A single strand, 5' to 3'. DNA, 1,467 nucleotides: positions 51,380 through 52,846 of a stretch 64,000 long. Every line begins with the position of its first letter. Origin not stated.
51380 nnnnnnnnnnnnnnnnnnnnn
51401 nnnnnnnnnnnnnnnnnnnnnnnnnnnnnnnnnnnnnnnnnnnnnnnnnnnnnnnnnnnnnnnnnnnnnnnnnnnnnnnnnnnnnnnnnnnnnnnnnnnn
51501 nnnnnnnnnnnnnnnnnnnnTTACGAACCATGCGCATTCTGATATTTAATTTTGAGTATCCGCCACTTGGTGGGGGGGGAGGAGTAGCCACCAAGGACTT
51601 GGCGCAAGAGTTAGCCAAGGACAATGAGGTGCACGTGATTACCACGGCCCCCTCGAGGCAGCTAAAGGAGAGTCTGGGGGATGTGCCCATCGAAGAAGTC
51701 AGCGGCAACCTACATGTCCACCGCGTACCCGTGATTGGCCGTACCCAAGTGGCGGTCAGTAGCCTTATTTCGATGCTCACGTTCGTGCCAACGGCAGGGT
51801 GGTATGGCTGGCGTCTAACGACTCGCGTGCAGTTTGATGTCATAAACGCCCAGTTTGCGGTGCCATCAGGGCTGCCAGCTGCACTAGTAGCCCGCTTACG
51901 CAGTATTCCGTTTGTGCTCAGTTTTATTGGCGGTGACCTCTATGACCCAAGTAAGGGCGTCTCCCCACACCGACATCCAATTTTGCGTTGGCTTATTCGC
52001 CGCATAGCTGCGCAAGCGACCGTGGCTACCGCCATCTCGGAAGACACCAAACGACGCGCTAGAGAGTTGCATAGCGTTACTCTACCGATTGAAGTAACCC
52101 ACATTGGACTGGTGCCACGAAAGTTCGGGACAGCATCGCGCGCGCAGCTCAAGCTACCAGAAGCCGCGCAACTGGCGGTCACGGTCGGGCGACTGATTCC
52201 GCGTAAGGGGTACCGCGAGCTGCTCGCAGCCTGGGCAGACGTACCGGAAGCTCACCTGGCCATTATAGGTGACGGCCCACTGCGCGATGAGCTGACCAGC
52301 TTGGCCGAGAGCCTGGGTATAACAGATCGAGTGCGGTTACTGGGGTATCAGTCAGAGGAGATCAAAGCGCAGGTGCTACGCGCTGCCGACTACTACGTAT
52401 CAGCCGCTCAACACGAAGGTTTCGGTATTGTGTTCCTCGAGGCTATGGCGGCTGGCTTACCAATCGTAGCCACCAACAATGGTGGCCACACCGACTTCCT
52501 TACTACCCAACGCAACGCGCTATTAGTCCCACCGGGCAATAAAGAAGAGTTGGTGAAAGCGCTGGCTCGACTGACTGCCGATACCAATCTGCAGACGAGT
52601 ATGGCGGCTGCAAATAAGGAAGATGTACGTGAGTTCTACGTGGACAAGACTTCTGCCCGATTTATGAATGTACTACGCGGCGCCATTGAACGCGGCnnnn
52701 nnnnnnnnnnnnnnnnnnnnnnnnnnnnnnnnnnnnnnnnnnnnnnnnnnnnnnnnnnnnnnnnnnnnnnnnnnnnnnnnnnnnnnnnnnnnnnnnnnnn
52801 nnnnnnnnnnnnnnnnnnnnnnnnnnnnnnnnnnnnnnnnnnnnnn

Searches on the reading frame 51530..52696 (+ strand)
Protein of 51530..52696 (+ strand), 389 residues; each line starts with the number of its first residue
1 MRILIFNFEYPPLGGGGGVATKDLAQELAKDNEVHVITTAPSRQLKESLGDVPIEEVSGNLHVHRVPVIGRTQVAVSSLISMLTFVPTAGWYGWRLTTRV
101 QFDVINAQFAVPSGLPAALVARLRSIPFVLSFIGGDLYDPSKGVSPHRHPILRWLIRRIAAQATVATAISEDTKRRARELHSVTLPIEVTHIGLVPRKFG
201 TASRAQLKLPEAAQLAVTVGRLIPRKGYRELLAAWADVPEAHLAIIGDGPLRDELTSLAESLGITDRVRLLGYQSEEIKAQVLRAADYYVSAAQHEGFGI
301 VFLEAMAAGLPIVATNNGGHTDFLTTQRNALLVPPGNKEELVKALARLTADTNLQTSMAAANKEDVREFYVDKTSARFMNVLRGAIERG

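Call 52: search_protein_families(library=pfam, proteins=[window:51530-52696:+], max_evalue=0.00001)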
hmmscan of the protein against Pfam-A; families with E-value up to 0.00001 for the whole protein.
window:51530-52696:+ (389 aa): 7 families
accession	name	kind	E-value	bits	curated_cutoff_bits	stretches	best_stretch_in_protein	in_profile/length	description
PF00534.26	Glycos_transf_1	-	1.2e-39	136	26.4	1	203-364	5-171/172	Glycosyl transferases group 1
PF13692.12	Glyco_trans_1_4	-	1.7e-33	116.3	27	1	216-351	4-142/142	Glycosyl transferases group 1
PF13579.12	Glyco_trans_4_4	-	6.9e-17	62.7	29.7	1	15-189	1-154/158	Glycosyl transferase 4-like domain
PF13439.12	Glyco_transf_4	-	2.3e-16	60.7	28.5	1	15-193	2-165/170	Glycosyltransferase Family 4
PF20706.3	GT4-conflict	-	8.1e-12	45.2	26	1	155-351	139-357/385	Family 4 Glycosyltransferase in conflict systems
PF13524.12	Glyco_trans_1_2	-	1.2e-08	35.4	25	1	226-370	2-133/144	Glycosyl transferase-like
PF13477.12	Glyco_trans_4_2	-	4e-06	27.5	23.4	0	21-159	13-132/139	Glycosyl transferase 4-like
